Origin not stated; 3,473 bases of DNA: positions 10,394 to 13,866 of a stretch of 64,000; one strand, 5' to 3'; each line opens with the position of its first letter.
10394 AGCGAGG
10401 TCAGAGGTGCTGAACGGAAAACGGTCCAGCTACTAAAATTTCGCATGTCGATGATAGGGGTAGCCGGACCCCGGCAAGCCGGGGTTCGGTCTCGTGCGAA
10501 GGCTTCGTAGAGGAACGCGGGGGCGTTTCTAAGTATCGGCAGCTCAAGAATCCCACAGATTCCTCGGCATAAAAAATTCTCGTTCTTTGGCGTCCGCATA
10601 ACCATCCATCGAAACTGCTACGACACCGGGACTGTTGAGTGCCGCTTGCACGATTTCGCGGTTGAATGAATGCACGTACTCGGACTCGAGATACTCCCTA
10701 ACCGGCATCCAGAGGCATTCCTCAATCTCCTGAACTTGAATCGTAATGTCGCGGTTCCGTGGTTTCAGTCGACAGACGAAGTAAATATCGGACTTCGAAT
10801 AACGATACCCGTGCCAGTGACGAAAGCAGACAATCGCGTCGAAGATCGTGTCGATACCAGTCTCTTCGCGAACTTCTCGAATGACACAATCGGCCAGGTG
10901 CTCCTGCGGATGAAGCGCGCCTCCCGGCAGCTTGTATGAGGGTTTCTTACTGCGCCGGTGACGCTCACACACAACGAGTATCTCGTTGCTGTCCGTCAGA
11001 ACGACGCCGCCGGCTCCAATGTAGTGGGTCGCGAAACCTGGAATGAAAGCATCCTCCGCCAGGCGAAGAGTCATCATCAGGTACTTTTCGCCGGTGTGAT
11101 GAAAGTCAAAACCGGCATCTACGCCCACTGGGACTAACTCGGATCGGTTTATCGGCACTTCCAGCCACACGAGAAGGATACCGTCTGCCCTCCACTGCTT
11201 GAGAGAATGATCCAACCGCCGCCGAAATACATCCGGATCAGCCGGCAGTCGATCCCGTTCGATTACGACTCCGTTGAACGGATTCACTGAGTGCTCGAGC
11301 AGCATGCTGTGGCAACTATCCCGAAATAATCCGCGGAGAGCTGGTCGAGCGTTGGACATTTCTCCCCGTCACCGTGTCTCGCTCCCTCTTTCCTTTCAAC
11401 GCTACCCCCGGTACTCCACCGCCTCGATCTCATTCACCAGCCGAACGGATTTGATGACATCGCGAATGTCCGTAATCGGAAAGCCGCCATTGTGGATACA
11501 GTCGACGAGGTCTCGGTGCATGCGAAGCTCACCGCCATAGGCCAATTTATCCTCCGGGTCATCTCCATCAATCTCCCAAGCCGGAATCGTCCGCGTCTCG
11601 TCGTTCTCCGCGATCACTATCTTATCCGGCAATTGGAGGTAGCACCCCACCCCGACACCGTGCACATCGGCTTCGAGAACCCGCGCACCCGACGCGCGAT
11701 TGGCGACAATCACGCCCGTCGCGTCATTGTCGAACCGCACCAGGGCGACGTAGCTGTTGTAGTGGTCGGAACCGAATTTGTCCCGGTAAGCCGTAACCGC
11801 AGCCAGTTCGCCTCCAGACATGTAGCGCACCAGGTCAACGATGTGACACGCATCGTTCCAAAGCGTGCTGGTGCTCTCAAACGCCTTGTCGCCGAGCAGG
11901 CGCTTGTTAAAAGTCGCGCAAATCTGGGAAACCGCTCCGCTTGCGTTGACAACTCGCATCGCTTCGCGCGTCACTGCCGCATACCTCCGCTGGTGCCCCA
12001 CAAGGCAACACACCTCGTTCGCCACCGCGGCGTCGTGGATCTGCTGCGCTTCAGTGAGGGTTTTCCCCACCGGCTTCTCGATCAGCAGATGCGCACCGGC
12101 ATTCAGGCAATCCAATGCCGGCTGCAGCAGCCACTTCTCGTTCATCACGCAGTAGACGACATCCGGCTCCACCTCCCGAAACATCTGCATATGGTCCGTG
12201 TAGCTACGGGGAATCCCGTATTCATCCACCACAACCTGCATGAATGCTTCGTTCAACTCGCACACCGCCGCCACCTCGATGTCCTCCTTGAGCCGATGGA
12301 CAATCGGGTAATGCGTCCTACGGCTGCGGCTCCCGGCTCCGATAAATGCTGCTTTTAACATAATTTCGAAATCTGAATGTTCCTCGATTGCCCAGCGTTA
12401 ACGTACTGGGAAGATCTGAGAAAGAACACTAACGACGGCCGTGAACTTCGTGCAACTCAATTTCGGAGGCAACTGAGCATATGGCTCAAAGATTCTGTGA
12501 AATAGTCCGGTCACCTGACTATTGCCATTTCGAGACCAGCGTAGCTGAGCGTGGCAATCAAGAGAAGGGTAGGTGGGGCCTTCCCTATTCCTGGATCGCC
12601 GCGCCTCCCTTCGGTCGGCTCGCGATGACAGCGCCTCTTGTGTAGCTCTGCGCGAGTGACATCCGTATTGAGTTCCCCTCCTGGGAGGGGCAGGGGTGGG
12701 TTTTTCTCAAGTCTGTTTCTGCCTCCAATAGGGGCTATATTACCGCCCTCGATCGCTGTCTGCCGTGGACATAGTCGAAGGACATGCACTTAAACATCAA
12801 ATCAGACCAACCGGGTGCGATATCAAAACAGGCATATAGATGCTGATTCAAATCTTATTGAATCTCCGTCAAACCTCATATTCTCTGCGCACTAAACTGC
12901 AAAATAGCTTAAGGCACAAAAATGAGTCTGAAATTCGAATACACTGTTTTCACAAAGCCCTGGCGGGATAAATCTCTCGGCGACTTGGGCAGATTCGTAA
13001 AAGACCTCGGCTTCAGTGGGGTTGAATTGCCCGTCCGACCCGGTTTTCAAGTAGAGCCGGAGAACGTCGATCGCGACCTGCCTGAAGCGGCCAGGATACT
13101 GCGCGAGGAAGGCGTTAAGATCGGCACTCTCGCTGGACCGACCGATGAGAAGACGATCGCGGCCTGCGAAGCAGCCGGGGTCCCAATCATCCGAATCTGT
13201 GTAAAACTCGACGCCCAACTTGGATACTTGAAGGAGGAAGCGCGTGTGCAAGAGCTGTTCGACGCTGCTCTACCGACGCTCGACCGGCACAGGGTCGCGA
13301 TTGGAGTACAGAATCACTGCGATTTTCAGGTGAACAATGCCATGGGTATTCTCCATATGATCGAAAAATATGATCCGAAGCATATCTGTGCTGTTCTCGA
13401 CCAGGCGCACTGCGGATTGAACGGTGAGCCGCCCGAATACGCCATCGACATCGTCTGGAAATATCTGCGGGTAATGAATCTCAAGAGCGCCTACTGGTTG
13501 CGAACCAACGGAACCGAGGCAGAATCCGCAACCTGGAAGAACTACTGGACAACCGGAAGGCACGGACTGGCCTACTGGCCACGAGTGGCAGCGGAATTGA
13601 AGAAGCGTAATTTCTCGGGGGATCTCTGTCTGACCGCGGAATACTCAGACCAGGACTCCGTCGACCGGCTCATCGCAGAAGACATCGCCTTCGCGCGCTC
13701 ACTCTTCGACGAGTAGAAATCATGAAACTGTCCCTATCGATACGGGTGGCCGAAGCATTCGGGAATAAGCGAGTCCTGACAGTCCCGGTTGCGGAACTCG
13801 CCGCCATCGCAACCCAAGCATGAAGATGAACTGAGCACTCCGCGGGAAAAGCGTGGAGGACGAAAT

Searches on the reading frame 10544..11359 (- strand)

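Call 51: search_protein_families(library=pfam, proteins=[window:10544-11359:-], max_evalue=0.00001)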
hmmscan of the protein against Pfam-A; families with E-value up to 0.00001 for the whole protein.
window:10544-11359:- (271 aa): 2 families
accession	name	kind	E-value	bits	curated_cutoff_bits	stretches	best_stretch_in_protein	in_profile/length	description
PF18290.7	Nudix_hydro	-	1.4e-23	83.2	26.5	1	21-100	1-80/80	Nudix hydrolase domain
PF00293.34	NUDIX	-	4.7e-17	62.7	21.1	1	116-238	6-132/134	NUDIX domain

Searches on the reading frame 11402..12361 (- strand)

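Call 51: search_protein_families(library=pfam, proteins=[window:11402-12361:-], max_evalue=0.00001)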
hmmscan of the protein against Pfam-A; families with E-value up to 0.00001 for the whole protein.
window:11402-12361:- (319 aa): 2 families
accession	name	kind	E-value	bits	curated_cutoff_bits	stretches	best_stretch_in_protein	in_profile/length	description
PF01408.29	GFO_IDH_MocA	-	9.3e-17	62.3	24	1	3-123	2-120/120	Oxidoreductase family, NAD-binding Rossmann fold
PF22725.1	GFO_IDH_MocA_C3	-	6.8e-08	33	27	1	159-235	39-118/124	GFO/IDH/MocA C-terminal domain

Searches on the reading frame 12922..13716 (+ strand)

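Call 51: search_protein_families(library=pfam, proteins=[window:12922-13716:+], max_evalue=0.00001)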
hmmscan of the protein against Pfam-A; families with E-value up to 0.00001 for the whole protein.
window:12922-13716:+ (264 aa): 1 family
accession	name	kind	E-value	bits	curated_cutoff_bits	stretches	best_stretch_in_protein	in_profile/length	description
PF01261.30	AP_endonuc_2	-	1.4e-17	64.6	31.1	1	25-260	3-248/249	Xylose isomerase-like TIM barrel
